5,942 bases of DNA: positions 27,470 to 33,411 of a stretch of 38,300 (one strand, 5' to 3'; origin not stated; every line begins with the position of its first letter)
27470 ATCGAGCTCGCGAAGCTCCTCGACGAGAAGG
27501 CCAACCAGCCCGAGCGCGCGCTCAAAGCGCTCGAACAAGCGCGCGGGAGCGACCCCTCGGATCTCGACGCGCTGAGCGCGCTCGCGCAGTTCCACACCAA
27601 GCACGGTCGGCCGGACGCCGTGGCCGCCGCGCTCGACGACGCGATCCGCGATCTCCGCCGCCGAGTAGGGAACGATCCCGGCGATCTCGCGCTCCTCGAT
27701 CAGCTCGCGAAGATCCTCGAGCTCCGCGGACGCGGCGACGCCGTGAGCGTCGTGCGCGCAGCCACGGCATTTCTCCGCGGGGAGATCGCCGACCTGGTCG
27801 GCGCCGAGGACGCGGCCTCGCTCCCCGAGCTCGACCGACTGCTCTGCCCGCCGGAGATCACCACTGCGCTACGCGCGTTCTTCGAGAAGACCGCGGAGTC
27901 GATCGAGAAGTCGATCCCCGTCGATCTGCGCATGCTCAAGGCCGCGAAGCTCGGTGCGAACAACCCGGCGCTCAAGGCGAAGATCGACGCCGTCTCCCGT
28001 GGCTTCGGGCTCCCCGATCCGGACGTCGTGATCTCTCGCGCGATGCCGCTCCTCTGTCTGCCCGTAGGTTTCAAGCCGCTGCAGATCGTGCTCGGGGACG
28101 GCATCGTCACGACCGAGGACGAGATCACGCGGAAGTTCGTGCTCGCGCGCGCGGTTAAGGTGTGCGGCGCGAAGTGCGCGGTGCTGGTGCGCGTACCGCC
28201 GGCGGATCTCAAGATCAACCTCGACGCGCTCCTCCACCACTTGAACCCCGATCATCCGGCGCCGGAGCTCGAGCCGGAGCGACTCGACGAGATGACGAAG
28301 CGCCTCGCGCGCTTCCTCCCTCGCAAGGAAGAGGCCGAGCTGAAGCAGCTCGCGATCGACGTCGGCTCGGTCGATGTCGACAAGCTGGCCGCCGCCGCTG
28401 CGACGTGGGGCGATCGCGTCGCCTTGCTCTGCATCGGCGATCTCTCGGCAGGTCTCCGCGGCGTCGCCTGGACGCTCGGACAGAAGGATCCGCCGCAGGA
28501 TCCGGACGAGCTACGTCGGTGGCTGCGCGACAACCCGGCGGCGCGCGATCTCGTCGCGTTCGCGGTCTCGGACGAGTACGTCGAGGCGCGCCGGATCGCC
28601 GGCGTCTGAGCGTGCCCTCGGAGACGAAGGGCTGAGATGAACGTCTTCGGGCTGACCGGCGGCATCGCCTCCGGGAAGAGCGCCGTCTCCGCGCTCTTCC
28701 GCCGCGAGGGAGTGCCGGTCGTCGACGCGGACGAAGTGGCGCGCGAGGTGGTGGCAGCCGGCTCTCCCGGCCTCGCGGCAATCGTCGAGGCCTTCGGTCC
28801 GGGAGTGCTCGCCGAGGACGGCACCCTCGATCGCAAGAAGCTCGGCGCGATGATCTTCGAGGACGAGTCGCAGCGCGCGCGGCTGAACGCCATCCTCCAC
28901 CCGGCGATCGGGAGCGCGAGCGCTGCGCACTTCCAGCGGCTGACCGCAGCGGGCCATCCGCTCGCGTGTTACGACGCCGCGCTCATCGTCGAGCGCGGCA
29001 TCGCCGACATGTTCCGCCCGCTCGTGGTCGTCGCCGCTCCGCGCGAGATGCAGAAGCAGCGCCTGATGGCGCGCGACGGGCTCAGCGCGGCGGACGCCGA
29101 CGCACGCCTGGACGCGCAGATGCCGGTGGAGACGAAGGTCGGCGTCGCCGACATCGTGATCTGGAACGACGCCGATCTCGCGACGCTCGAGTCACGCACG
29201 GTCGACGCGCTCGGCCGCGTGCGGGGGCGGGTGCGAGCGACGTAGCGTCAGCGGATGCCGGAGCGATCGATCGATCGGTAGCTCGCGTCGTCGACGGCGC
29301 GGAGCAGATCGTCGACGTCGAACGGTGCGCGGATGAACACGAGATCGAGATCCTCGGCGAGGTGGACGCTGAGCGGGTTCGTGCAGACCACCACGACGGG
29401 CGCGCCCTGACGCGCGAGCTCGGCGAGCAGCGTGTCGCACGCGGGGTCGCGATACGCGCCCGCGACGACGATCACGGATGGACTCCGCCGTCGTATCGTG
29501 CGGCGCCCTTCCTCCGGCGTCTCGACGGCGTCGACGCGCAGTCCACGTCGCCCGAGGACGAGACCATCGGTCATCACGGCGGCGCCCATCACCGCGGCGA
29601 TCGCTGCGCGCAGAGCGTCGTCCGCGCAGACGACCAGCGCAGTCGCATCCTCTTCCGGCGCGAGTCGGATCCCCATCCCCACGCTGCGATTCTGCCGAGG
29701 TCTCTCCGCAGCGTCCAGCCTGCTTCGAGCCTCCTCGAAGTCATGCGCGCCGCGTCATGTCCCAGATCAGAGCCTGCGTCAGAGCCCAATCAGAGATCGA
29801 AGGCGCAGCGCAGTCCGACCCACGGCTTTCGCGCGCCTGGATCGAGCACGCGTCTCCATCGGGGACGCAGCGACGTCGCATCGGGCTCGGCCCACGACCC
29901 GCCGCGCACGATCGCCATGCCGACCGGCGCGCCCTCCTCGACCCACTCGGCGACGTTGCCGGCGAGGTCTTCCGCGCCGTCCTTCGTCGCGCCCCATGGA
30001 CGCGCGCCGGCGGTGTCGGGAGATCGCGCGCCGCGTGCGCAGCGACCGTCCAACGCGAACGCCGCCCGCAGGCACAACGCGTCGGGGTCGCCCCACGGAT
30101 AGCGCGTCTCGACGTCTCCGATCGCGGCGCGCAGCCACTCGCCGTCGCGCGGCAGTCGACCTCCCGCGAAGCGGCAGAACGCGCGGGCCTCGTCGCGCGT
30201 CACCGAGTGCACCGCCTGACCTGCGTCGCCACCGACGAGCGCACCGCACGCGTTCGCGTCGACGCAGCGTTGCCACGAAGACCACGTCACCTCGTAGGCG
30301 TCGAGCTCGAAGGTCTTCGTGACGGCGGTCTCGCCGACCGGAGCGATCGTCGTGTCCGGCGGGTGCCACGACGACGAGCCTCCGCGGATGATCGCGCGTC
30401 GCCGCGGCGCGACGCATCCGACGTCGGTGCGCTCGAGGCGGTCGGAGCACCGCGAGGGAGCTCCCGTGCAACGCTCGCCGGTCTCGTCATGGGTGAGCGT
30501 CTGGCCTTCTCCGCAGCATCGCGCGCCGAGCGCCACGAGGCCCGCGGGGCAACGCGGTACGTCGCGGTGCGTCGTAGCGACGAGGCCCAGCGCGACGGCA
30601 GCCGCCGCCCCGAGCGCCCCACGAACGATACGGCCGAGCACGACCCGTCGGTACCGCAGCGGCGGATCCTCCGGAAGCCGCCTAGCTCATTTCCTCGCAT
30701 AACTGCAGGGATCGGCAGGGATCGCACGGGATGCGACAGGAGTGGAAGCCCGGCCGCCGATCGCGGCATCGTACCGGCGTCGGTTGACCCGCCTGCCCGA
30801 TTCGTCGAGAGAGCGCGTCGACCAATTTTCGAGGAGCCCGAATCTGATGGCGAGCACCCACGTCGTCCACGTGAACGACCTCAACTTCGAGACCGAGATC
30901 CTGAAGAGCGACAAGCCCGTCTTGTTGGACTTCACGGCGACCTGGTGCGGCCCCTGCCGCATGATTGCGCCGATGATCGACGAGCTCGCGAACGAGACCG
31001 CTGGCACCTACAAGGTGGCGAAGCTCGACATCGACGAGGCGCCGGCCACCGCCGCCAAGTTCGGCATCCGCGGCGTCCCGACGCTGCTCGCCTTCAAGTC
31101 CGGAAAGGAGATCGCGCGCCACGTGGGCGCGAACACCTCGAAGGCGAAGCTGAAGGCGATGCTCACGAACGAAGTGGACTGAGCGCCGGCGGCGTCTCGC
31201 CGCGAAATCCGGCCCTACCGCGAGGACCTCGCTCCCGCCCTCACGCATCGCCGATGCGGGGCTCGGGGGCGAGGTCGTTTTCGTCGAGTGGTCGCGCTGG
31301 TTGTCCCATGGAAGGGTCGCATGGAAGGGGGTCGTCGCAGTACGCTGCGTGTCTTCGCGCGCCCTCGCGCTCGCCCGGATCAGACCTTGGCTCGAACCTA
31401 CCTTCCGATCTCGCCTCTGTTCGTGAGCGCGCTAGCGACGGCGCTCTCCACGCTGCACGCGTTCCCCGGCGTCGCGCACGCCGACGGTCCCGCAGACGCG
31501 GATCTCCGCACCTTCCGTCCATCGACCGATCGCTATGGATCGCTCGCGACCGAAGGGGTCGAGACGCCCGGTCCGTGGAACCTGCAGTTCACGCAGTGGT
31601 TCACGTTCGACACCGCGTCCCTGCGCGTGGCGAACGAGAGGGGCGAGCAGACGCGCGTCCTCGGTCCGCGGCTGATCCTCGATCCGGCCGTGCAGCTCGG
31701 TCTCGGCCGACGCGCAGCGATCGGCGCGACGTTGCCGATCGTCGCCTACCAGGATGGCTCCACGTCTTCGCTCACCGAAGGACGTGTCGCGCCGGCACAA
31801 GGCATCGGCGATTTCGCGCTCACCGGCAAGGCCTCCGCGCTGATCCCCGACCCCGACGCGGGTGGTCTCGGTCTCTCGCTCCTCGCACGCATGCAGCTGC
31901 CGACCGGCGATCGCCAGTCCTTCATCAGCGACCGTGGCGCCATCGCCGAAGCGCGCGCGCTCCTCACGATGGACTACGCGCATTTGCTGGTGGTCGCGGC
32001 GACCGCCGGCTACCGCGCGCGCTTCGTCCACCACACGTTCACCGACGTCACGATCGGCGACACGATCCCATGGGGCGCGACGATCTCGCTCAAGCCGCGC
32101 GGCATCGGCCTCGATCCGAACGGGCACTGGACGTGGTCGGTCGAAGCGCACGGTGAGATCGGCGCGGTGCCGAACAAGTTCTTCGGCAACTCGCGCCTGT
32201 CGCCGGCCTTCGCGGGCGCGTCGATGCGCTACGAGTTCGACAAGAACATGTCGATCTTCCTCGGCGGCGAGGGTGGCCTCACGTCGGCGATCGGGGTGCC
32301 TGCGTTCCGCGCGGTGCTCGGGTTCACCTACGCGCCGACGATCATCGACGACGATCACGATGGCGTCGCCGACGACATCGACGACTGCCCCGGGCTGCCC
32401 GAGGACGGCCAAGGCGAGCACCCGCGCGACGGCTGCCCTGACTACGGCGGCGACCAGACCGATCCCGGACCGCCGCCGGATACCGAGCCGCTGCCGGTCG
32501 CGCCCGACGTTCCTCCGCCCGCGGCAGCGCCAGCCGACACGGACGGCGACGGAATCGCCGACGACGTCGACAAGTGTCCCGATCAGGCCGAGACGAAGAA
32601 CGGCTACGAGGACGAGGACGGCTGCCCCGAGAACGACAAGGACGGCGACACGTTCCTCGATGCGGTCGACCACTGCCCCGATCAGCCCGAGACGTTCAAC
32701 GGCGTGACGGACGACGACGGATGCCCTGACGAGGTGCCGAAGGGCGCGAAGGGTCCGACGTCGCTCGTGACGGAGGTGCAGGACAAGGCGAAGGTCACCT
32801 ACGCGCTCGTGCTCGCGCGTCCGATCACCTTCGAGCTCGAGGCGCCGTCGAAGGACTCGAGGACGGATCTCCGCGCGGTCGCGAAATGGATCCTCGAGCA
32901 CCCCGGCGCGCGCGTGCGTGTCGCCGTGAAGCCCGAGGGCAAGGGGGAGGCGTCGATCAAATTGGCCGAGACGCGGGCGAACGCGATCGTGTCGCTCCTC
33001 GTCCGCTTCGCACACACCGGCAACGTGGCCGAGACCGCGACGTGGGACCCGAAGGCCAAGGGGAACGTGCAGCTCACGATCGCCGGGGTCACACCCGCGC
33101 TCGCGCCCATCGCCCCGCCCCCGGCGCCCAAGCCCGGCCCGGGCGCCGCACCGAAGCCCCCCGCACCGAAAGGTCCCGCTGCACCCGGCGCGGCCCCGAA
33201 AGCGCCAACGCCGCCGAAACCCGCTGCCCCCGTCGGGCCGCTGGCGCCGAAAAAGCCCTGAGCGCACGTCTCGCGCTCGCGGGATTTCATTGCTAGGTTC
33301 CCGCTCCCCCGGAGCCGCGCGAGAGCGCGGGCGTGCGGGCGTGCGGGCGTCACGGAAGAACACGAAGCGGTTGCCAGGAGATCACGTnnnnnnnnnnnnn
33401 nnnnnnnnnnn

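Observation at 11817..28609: Three giant same-strand helical-repeat proteins (1708, 1631 and 1889 aa) next to a PP2C phosphatase: candidate uncharacterised scaffold system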

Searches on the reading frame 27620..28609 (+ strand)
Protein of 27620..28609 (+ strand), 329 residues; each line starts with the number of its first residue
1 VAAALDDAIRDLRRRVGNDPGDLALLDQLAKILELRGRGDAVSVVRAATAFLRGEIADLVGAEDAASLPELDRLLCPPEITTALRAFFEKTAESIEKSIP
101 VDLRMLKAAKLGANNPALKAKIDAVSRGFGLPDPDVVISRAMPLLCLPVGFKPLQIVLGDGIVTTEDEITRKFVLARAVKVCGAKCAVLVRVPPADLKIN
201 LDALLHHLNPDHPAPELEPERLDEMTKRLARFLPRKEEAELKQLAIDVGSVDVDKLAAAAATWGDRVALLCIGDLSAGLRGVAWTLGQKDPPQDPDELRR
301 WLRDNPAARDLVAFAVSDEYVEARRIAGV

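Call 12: search_protein_families(library=pfam, proteins=[window:27620-28609:+], max_evalue=10)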
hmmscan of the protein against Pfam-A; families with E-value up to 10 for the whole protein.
window:27620-28609:+ (329 aa): 0 families

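Call 34: search_solved_structures(query=A1, max_evalue=10)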
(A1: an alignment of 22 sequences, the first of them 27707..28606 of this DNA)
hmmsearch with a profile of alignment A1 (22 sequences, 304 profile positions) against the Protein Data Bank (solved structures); distinct sequences matched with E-value up to 10: 1.
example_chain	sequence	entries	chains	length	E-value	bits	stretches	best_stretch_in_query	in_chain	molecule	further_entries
1vpx_A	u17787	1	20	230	0.23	13.9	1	46-136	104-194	PROTEIN (Transaldolase (EC 2.2.1.2))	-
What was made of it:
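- On Peptidase M48 (BepA/HtpX/Ste24): The PDB profile search found nothing relevant (call 34).
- A profile search of PDB sequences finds nothing relevant (call 34).
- Tried and rejected: A profile search of PDB sequences gave only a transaldolase at E 0.23, which is noise (call 34).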

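Call 38: predict_structure(alignment_id=A1)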
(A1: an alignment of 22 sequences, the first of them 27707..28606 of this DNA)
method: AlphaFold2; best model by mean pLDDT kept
length: 300 residues; sequences in the alignment: 22
mean_pLDDT: 92.1   pTM: 0.90
mean pLDDT of the five models: 92.1, 91.4, 91.1, 90.8, 90.2
residues with pLDDT >= 90: 256; 70-90: 34; 50-70: 7; < 50: 3
segments of 3 or more residues with pLDDT < 50: 1-3
pLDDT, mean of each block of 10 residues (from residue 1): 53 80 78 96 97 97 92 92 88 96 96 94 89 95 97 96 94 96 91 93 94 97 96 98 96 94 93 96 94 95
secondary structure, 60 per line:
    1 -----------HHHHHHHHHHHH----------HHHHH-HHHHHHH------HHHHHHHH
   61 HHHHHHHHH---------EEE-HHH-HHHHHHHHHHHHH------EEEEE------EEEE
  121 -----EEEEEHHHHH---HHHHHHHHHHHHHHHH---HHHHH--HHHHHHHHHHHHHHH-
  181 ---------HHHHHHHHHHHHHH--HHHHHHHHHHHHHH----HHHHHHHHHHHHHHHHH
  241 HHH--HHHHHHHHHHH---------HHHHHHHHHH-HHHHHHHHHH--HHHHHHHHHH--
elements in order: H12-23 H34-38 H40-46 H53-69 E79-81 H87-99 E106-110 E117-120 E126-130 H131-135 H139-154 H158-162 H165-179 H190-203 H206-219 H224-243 H246-256 H266-275 H277-286 H289-298
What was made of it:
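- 27842..28606 (+): G3 C-terminal domain, homologous to the G2 C-terminal domain. AF2 gives pLDDT 92.1 and pTM 0.90 (call 38).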

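Call 40: fold_search(model_id=the predicted structure, library=pdb)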
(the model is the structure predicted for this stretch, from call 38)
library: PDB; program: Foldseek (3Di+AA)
matches with E <= 10: 114; with E <= 0.001: 0
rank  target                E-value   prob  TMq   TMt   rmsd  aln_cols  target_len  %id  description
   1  4il3_A                8.0e-01  0.41  0.34  0.26  11.2       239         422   19  Crystal Structure of S. mikatae Ste24p (released 2013-02-20)
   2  8b70_A                8.0e-01  0.05  0.13  0.08  20.4       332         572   11  KimA from B. subtilis with nucleotide second-messenger c-di-AMP bound (released 2023-01-18)
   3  7trb_A                1.5e+00  0.06  0.15  0.18  15.4       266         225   11  CRYSTAL STRUCTURE OF FARNESOID X-ACTIVATED RECEPTOR COMPLEXED WITH COMPOUND-32 AKA (1S,3S)-N-({4-[5-(2-FLUOROPR OPAN-2 (released 2022-06-29)
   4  2ypt_D                1.6e+00  0.09  0.19  0.15  17.2       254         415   14  Crystal structure of the human nuclear membrane zinc metalloprotease ZMPSTE24 mutant (E336A) in complex with a synthet (released 2012-12-05)
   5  2j68                  1.7e+00  0.02  0.13  0.07  25.6       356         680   16  Bacterial dynamin-like protein BDLP, GDP bound (released 2006-12-04)
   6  5ze6_A                1.9e+00  0.04  0.11  0.11  16.8       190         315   12  CRYSTAL STRUCTURE OF OCTAPRENYL PYROPHOSPHATE SYNTHASE FROM ESCHERICHIA COLI WITH BPH-981 (released 2019-02-27)
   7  2ypt_E                2.0e+00  0.15  0.26  0.19  13.1       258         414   14  Crystal structure of the human nuclear membrane zinc metalloprotease ZMPSTE24 mutant (E336A) in complex with a synthet (released 2012-12-05)
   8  2ypt_A                2.1e+00  0.14  0.25  0.18  13.2       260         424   14  Crystal structure of the human nuclear membrane zinc metalloprotease ZMPSTE24 mutant (E336A) in complex with a synthet (released 2012-12-05)
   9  3gi9_C                2.1e+00  0.02  0.12  0.10  22.8       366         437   13  Crystal Structure of ApcT Transporter Bound to 7F11 Monoclonal Fab Fragment (released 2009-08-18)
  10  8uhw_A                2.3e+00  0.03  0.09  0.10  19.1       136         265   12  The structure of the Clostridium thermocellum AdhE spirosome (released 2024-08-21)
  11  3gi8_C                2.3e+00  0.01  0.11  0.09  21.3       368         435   13  Crystal Structure of ApcT K158A Transporter Bound to 7F11 Monoclonal Fab Fragment (released 2009-08-18)
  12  1udd_A                2.4e+00  0.03  0.12  0.15  18.7       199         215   16  TenA homologue protein from P.horikoshii OT3 (released 2004-06-01)
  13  9j3v_F                2.6e+00  0.02  0.13  0.15  19.7       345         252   14  Fe2+/Fe2+ PolF-L-isoleucine complex (released 2025-10-08)
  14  2ypt_B                2.7e+00  0.08  0.21  0.16  16.5       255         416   12  Crystal structure of the human nuclear membrane zinc metalloprotease ZMPSTE24 mutant (E336A) in complex with a synthet (released 2012-12-05)
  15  6ait_C                3.0e+00  0.08  0.22  0.16  15.8       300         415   13  Crystal structure of E. coli BepA (released 2018-12-26)
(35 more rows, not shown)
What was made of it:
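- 27842..28606 (+): The top Foldseek hits are Ste24p, ZMPSTE24 and BepA, all non-significant (call 40).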

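Call 50: search_protein_representatives(alignment_id=A1)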
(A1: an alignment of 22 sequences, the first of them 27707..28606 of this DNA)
Query: 22 sequences, 304 profile positions. Proteins with E-value up to 0.001 (for the whole library): 4012; up to 1e-10: 2679; up to 1e-30: 901. The best 150 are listed.
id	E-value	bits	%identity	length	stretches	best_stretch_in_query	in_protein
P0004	1.3e-103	362.8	-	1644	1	2-303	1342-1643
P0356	3.5e-97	341.7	-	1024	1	2-303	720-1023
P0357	1.4e-94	333.1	-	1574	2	4-303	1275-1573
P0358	1.7e-94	332.9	-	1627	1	2-302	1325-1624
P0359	3.0e-94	332.1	-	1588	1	3-303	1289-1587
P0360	3.8e-94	331.7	-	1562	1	3-303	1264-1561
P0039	5.1e-94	331.3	-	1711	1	2-302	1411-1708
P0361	6.2e-94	331.0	-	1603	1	3-303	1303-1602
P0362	9.0e-93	327.2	-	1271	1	5-302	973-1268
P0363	1.3e-92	326.7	-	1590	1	2-303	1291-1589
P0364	2.0e-92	326.1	-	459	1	3-303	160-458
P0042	8.9e-92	323.9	-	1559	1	4-303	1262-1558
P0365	3.1e-91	322.2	-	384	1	5-302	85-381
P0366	6.5e-91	321.1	-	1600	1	3-303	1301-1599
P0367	2.9e-90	319.0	-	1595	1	3-303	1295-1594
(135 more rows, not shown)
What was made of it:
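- It occurs in 4012 representative proteins, at the C-terminus in nearly all of the 150 best matches listed (call 50).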

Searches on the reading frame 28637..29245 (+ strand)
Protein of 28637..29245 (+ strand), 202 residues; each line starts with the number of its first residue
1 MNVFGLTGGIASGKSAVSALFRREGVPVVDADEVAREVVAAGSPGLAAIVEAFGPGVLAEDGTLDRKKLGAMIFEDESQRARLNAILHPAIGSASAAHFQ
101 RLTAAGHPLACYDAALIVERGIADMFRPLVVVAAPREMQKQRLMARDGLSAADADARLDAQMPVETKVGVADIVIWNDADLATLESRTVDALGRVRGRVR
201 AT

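Call 6: search_protein_families(library=pfam, proteins=[window:28637-29245:+], max_evalue=0.01)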
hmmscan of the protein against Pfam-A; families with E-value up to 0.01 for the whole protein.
window:28637-29245:+ (202 aa): 2 families
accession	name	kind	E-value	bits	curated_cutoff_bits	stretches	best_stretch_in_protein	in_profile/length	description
PF01121.26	CoaE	-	4.5e-55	186.6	27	1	3-181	2-178/180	Dephospho-CoA kinase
PF13671.12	AAA_33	-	0.0048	17.6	27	0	6-152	4-124/143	AAA domain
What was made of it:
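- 28637..29245 (+): coaE, 27 nt after G3. It is probably co-transcribed but is conserved there only in the window's clade. Pfam CoaE at 4.5e-55 (call 6).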

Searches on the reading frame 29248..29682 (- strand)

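Call 37: search_protein_families(library=pfam, proteins=[window:29248-29682:-], max_evalue=0.01)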
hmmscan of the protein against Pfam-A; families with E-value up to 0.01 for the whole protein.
window:29248-29682:- (144 aa): 1 family
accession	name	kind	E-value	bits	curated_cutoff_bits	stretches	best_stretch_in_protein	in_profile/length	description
PF13579.12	Glyco_trans_4_4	-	0.001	19.9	29.7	1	16-101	22-102/158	Glycosyl transferase 4-like domain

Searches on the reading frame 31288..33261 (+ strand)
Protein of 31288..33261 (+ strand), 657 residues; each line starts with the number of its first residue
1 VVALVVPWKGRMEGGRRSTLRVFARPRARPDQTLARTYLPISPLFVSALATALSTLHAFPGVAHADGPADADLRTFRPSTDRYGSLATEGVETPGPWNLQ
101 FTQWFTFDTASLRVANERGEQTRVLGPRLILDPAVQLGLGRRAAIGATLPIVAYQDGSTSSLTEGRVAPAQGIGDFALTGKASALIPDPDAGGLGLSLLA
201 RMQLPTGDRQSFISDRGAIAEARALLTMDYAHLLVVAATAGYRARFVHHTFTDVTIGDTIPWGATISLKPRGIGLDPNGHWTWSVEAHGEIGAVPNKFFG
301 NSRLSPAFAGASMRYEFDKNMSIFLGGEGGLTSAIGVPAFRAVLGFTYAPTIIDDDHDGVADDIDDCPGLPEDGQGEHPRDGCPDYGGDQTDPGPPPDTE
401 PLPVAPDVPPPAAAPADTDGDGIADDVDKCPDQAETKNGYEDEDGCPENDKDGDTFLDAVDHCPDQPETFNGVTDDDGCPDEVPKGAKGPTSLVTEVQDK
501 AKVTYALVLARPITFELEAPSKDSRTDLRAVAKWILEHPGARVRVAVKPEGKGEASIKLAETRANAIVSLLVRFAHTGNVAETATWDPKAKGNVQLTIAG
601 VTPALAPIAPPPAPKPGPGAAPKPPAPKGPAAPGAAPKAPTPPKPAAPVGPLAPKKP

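Call 37: search_protein_families(library=pfam, proteins=[window:31288-33261:+], max_evalue=0.01)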
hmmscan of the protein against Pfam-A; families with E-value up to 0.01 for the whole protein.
window:31288-33261:+ (657 aa): 2 families
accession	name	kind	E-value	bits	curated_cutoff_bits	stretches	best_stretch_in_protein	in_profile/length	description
PF13557.12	Phenol_MetA_deg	-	1.7e-05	25.5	22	1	127-331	25-225/242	Putative MetA-pathway of phenol degradation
PF02412.23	TSP_3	-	0.0016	18.5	25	1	416-436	14-34/36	Thrombospondin type 3 repeat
